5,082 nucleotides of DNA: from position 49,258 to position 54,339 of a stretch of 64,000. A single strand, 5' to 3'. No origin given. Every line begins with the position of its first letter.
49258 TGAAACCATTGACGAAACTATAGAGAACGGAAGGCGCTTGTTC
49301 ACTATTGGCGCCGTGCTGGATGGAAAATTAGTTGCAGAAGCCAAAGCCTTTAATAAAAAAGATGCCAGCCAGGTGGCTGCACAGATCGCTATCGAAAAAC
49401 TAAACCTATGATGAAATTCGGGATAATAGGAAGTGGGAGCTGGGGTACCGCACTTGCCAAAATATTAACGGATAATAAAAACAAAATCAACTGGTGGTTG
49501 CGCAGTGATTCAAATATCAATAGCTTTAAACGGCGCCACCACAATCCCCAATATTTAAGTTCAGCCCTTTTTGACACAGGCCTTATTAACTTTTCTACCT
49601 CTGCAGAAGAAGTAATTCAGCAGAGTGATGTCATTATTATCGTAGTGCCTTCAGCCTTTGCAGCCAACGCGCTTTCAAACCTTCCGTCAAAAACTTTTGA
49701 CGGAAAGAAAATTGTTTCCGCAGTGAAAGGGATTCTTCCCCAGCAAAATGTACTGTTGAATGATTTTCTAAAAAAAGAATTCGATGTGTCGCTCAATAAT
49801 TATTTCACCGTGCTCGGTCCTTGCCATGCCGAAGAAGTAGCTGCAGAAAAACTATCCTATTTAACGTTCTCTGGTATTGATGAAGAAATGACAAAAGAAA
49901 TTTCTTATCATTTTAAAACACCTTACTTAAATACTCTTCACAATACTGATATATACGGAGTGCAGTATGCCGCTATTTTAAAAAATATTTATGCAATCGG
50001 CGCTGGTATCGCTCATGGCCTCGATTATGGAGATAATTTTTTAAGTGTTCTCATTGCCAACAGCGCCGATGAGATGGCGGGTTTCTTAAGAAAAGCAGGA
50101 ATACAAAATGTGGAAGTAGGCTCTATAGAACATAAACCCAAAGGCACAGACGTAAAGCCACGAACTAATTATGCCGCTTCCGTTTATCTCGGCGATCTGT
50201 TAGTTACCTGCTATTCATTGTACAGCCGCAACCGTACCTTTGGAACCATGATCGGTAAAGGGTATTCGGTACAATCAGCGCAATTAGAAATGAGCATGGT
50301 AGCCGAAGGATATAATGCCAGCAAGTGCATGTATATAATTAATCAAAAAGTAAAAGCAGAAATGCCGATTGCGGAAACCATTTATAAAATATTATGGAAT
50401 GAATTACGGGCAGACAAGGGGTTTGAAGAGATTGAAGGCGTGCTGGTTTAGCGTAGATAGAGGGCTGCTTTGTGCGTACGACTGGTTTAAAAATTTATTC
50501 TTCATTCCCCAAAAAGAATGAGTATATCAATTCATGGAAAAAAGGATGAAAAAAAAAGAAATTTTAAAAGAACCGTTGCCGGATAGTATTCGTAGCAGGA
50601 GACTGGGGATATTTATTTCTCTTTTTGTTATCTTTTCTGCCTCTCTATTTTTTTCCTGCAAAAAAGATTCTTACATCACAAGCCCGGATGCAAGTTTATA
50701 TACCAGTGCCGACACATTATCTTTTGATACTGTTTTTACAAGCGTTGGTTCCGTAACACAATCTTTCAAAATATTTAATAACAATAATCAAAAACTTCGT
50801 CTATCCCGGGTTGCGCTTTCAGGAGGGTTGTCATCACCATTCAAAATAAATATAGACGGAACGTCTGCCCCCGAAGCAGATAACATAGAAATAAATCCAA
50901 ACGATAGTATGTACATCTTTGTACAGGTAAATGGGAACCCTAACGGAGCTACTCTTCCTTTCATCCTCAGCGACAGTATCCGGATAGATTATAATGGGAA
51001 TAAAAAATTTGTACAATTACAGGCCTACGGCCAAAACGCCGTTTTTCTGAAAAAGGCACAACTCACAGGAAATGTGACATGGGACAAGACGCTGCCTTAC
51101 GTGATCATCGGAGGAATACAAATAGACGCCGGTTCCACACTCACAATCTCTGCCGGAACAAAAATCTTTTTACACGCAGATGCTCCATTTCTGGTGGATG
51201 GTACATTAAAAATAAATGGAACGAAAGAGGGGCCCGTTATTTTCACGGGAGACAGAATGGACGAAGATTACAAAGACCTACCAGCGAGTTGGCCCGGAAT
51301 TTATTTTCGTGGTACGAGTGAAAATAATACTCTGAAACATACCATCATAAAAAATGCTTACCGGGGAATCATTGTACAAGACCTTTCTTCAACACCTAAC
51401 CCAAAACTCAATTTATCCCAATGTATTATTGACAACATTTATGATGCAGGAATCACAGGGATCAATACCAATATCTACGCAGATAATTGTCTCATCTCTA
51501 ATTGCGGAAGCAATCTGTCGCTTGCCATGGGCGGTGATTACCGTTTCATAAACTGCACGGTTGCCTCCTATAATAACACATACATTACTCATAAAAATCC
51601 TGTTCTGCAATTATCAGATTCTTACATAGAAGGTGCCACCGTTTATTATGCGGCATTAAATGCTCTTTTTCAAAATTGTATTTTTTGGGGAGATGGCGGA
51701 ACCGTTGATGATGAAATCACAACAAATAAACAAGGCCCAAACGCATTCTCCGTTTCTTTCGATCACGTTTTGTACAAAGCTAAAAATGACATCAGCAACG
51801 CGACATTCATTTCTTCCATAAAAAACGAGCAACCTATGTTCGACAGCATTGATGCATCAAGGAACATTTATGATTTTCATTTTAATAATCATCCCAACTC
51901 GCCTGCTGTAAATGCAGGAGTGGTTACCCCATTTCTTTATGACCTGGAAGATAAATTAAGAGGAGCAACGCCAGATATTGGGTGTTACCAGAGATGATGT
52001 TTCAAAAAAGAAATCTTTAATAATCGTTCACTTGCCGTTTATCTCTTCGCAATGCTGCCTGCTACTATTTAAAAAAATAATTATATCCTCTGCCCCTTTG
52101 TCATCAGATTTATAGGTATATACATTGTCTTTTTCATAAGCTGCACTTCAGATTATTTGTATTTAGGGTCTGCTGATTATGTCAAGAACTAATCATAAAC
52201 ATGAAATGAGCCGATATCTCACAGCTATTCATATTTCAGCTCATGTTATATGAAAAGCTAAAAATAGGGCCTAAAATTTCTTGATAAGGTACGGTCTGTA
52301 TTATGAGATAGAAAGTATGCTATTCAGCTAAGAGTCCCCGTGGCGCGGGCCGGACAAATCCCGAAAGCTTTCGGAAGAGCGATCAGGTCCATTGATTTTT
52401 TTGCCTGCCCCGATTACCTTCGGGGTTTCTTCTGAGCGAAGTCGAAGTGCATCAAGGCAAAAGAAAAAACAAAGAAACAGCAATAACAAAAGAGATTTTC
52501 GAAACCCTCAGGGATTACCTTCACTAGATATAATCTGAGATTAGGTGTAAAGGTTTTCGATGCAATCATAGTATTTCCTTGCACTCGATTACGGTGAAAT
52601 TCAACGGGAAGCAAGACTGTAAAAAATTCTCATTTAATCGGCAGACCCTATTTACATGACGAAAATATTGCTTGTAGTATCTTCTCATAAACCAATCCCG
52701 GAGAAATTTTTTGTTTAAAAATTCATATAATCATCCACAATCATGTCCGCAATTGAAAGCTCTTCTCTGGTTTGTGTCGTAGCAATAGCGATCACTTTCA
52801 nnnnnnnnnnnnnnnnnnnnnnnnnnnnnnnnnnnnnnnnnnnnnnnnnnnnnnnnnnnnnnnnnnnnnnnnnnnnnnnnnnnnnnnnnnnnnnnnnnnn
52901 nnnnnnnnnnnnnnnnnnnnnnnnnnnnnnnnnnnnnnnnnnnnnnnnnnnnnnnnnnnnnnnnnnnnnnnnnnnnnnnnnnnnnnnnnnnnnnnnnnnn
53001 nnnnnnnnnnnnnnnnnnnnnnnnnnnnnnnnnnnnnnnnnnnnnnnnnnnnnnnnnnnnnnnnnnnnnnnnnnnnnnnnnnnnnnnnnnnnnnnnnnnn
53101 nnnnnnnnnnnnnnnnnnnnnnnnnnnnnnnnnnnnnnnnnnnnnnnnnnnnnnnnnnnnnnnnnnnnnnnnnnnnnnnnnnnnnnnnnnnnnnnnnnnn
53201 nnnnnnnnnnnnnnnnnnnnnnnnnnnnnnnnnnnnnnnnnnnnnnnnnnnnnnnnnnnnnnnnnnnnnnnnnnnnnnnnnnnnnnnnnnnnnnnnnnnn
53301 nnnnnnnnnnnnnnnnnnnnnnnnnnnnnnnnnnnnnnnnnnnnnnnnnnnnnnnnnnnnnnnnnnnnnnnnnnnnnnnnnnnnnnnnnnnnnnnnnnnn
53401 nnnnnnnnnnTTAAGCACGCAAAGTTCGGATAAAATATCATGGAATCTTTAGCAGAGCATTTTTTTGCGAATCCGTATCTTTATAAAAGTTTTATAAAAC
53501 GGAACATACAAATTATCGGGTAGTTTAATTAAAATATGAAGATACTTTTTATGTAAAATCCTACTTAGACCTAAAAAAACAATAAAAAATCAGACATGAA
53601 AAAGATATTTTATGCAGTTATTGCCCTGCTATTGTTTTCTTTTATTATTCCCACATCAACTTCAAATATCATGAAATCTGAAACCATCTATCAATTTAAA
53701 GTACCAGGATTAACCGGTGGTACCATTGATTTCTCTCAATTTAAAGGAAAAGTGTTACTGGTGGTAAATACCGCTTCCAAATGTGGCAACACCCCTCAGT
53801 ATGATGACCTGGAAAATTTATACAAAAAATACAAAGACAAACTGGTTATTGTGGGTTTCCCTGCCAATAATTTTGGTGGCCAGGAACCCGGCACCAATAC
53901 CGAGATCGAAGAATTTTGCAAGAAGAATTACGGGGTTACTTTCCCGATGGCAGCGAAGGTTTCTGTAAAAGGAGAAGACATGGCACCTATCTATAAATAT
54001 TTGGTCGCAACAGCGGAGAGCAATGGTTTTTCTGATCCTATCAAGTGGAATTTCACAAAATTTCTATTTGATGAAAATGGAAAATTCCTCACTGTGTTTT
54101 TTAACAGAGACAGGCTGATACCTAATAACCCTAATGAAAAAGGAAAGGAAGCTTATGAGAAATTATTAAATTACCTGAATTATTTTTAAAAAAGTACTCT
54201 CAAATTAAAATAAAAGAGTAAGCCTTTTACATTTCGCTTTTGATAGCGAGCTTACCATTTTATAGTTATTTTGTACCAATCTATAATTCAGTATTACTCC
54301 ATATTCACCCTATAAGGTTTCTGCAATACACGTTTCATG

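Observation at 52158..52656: Orphan ~490-nt ORF-less locus closed by a long-range helix: candidate large structured RNA or MITE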

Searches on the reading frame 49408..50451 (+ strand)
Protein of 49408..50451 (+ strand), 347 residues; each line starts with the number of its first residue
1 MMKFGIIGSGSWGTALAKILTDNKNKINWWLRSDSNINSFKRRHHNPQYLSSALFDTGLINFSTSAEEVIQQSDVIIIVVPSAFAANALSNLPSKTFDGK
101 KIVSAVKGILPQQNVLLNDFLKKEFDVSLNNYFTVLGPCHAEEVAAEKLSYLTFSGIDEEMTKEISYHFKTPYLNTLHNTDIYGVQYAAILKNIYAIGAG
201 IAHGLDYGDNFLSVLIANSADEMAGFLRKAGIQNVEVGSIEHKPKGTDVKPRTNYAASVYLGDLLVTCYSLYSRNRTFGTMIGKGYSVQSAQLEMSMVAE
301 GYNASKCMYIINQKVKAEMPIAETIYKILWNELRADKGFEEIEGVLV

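Call 8: search_protein_families(library=pfam, proteins=[window:49408-50451:+])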
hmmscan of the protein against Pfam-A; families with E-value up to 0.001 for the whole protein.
window:49408-50451:+ (347 aa): 6 families
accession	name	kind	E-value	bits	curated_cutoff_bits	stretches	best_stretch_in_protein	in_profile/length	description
PF07479.19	NAD_Gly3P_dh_C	-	2.8e-39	135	25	1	181-337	1-139/142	NAD-dependent glycerol-3-phosphate dehydrogenase C-terminus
PF01210.29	NAD_Gly3P_dh_N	-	1.6e-32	113.1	23.1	1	5-160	3-156/158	NAD-dependent glycerol-3-phosphate dehydrogenase N-terminus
PF20618.3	GPD_NAD_C_bact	-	1.9e-20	73.6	27.6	1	260-325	2-66/66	Bacterial GPD, NAD-dependent C-terminal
PF03807.23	F420_oxidored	-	1.5e-09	38.8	21.6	1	3-107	1-93/94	NADP oxidoreductase coenzyme F420-dependent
PF03446.21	NAD_binding_2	-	1e-05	26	21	1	3-89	1-72/161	NAD binding domain of 6-phosphogluconate dehydrogenase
PF02558.23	ApbA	-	0.00019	21.5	22.2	1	5-104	2-98/150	Ketopantoate reductase PanE/ApbA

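Call 42: find_encoding_contigs(protein=window:49408-50451:+, flank=4000, max_places=10)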
Protein window:49408-50451:+ (347 aa): no gene with exactly this product is on record in the collection.

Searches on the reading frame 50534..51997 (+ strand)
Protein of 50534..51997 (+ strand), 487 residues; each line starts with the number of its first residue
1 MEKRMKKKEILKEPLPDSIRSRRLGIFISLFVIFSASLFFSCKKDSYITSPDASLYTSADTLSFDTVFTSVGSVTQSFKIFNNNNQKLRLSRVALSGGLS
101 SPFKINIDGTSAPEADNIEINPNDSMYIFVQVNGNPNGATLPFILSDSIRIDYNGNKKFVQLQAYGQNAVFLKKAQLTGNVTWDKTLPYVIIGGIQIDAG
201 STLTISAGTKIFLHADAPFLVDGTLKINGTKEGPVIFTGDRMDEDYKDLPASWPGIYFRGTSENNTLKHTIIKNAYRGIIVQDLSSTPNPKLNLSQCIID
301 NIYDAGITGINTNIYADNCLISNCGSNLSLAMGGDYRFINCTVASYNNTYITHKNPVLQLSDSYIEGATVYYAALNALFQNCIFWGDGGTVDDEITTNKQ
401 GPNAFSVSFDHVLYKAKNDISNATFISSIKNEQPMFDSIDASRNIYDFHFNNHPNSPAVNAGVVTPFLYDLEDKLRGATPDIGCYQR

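Call 8: search_protein_families(library=pfam, proteins=[window:50534-51997:+])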
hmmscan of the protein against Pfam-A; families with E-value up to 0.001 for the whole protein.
window:50534-51997:+ (487 aa): 0 families

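Call 21: find_encoding_contigs(protein=window:50534-51997:+, flank=3000, max_places=10)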
Protein window:50534-51997:+ (487 aa): no gene with exactly this product is on record in the collection.

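Call 27: find_encoding_contigs(protein=window:50546-51997:+, flank=3000, max_places=10)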
Protein window:50546-51997:+ (483 aa): no gene with exactly this product is on record in the collection.

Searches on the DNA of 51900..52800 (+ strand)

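Call 4: search_rna_families(source=window, start=51900, end=52800, threshold=evalue, max_evalue=10, show_alignments=3)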
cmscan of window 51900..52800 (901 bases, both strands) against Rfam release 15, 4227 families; matches with E-value up to 10: 5.
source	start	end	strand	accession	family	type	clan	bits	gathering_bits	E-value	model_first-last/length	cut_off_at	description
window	52147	52206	+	RF00085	SNORD28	Gene; snRNA; snoRNA; CD-box;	-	18.6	50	4.5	1-75/75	no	Small nucleolar RNA SNORD28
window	51947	52030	-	RF02111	IS009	Gene;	-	15.2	117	0.47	1-199/199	no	IS009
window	52207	52245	+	RF03803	MIR1886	Gene; miRNA;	-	15.1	62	9.5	1-52/52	no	MIR1886 microRNA precursor family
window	52393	52472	+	RF03911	mir-1910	Gene; miRNA;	-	14.7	70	6.8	1-80/80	no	mir-1910 microRNA precursor family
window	52188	52278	+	RF01264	snR83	Gene; snRNA; snoRNA; HACA-box;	CL00023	10.9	75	9.5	1-308/308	no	Small nucleolar RNA snR83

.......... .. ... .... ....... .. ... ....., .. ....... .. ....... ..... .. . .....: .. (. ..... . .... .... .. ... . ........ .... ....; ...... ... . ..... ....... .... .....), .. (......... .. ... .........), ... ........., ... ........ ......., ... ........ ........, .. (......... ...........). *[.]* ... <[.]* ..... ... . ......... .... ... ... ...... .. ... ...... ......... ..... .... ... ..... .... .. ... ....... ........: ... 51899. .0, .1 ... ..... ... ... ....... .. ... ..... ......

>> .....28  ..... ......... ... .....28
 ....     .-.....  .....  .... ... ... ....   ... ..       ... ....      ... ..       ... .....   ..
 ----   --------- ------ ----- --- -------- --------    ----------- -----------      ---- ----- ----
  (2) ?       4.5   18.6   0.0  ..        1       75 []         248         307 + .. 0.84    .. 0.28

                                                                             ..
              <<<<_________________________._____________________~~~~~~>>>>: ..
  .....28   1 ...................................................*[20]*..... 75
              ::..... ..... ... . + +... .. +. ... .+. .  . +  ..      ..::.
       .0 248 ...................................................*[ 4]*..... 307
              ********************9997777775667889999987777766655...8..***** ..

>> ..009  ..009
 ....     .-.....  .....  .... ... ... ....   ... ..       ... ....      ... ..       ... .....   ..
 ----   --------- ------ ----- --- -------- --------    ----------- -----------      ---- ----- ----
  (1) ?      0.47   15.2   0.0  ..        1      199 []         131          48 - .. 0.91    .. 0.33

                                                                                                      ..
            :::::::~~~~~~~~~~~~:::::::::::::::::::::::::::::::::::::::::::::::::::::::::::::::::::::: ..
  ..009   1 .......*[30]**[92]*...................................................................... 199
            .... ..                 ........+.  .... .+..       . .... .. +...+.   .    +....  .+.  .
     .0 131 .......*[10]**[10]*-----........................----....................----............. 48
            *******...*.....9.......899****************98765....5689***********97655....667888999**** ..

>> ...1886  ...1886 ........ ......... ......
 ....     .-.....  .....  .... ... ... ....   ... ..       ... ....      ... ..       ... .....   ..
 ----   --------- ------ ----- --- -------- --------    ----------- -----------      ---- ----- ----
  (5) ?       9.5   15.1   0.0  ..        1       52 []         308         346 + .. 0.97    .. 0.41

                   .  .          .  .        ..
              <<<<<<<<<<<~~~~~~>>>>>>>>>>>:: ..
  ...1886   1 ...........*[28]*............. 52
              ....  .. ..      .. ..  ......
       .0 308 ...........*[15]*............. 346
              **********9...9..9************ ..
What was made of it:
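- On RNase P RNA (Rfam RF00010, RF00011 and relatives): No RNase P hit at E <= 10 in 51900-52800 (call 4).
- Checked: No RNase P or other plausible Rfam hit appears even at E <= 10 (call 4).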

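Call 41: search_dna_similar(query=window:52100-52714:+, collection=plasmids, mode=distant, max_evalue=0.001, max_rows=15)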
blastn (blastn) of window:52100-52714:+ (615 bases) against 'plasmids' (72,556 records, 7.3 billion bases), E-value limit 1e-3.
No match.
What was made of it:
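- Tried and rejected: blastn in distant mode against plasmids gave no match (call 41).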

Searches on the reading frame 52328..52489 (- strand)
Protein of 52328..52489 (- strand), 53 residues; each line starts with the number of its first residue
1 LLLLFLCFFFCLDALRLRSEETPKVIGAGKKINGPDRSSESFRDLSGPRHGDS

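Call 48: search_protein_families(library=pfam, proteins=[window:52328-52489:-], max_evalue=1)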
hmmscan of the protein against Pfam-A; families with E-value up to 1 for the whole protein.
window:52328-52489:- (53 aa): 0 families

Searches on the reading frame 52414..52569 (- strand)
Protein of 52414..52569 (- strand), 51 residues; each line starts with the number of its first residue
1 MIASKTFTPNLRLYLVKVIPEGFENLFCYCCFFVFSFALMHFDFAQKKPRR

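Call 36: find_encoding_contigs(protein=window:52414-52569:-, flank=3000, max_places=10)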
Protein window:52414-52569:- (51 aa): no gene with exactly this product is on record in the collection.

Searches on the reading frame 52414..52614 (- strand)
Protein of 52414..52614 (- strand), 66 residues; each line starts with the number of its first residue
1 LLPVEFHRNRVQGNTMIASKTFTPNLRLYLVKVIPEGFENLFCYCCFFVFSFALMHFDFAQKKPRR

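Call 37: find_encoding_contigs(protein=window:52414-52614:-, flank=3000, max_places=10)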
Protein window:52414-52614:- (66 aa): no gene with exactly this product is on record in the collection.

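Call 48: search_protein_families(library=pfam, proteins=[window:52414-52614:-], max_evalue=1)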
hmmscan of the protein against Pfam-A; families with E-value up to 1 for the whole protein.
window:52414-52614:- (66 aa): 0 families

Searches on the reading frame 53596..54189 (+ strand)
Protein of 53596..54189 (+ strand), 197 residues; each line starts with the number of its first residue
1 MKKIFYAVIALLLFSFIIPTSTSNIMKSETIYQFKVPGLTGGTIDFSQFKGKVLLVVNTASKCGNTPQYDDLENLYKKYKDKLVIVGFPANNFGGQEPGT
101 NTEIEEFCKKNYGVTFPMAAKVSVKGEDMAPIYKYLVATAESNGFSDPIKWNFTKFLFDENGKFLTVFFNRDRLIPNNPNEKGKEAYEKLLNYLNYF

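Call 8: search_protein_families(library=pfam, proteins=[window:53596-54189:+])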
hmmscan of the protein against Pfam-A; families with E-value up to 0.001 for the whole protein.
window:53596-54189:+ (197 aa): 3 families
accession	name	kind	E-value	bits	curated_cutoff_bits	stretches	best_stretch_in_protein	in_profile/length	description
PF00255.25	GSHPx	-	9.4e-37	125.4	27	1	31-136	1-107/108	Glutathione peroxidase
PF08534.16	Redoxin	-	9.5e-05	22.7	26.6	1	34-121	9-93/148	Redoxin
PF00578.27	AhpC-TSA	-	0.00091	19.6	26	0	31-120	5-88/124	AhpC/TSA family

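Call 25: find_encoding_contigs(protein=window:53596-54189:+, flank=4000, max_places=10)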
Protein window:53596-54189:+ (197 aa): 1 contig read that carries it; 1 place shown.
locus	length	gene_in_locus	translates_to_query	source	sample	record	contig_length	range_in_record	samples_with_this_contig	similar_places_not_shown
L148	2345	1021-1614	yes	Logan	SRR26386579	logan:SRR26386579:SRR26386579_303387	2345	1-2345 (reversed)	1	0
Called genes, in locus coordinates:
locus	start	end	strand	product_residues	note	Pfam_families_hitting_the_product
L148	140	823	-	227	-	PF00702:Hydrolase, PF12710:HAD, PF13419:HAD_2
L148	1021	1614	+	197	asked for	PF00255:GSHPx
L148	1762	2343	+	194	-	?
